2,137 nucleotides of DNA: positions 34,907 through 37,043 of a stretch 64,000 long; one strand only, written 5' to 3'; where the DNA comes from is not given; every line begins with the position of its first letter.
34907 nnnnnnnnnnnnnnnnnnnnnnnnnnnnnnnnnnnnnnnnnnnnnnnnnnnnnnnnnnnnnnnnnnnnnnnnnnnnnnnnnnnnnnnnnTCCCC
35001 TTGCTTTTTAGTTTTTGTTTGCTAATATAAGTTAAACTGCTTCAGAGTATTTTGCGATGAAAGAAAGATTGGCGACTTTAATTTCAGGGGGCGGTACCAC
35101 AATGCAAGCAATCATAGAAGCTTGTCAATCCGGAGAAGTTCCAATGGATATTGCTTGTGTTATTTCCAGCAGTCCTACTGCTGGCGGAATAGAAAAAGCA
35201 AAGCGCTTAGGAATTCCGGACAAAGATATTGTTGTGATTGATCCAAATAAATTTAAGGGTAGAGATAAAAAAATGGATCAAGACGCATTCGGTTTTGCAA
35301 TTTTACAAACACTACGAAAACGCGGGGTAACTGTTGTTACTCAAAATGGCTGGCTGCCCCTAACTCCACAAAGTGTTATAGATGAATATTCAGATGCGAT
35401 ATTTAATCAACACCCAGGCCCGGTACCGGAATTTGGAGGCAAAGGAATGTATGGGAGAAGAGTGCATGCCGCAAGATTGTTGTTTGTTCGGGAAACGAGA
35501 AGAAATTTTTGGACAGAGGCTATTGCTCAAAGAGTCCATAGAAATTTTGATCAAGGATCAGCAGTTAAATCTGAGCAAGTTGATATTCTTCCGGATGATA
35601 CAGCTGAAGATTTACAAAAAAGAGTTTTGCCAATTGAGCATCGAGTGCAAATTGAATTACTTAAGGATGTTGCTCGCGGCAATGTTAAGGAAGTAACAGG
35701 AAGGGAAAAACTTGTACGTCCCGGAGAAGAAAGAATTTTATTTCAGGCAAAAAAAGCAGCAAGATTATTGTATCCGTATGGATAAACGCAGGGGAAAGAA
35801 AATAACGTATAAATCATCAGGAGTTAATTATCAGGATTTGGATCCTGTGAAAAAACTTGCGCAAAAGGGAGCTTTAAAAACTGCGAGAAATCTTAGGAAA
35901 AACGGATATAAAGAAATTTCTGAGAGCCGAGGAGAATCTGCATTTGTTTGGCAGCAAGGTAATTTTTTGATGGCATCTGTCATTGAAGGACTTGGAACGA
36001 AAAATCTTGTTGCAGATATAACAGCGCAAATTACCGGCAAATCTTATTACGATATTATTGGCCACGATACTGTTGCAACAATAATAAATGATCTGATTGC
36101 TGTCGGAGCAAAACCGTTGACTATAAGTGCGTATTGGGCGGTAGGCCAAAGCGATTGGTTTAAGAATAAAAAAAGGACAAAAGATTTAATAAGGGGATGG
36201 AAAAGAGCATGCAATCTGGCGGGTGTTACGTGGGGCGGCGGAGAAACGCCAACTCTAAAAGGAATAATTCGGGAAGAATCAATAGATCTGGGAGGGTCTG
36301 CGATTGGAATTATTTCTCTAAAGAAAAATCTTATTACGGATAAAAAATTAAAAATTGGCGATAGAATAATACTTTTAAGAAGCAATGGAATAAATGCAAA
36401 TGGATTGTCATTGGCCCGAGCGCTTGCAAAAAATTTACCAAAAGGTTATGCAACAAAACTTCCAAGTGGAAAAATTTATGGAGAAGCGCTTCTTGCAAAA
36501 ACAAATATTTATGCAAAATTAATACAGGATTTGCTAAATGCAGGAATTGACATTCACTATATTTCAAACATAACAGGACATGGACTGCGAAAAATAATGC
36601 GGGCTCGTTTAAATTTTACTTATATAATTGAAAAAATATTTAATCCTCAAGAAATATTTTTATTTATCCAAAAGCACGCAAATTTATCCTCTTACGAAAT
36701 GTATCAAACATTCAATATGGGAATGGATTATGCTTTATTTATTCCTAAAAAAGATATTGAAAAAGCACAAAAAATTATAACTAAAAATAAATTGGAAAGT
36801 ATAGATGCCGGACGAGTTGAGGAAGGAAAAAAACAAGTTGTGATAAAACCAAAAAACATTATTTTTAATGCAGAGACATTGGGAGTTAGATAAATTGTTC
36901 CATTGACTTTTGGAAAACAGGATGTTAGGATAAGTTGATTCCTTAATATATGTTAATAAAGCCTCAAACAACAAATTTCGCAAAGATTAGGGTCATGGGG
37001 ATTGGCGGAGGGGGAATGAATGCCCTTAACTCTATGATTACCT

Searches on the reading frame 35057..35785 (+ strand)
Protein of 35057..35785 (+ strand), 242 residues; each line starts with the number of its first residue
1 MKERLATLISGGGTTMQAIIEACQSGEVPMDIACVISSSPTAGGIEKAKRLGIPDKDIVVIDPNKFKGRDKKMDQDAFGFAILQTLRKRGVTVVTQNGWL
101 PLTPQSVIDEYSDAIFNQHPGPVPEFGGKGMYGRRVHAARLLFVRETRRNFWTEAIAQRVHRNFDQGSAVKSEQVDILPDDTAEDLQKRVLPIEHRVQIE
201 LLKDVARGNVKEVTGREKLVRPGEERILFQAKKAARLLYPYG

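Call 52: search_protein_families(library=pfam, proteins=[window:35057-35785:+], max_evalue=0.00001)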
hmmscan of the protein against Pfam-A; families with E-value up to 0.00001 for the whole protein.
window:35057-35785:+ (242 aa): 1 family
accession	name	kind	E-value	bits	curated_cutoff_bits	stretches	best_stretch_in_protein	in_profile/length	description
PF00551.24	Formyl_trans_N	-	9.4e-22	78.1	26.1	1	4-200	2-179/181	Formyl transferase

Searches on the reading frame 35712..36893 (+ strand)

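Call 52: search_protein_families(library=pfam, proteins=[window:35712-36893:+], max_evalue=0.00001)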
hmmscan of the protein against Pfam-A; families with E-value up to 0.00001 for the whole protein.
window:35712-36893:+ (393 aa): 2 families
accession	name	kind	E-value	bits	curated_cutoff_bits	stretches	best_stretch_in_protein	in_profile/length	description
PF00586.29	AIRS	-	3.5e-13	50.4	24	1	92-201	20-112/112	AIR synthase related protein, N-terminal domain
PF02769.27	AIRS_C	-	4.8e-11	43.5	23.1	1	214-377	1-153/156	AIR synthase related protein, C-terminal domain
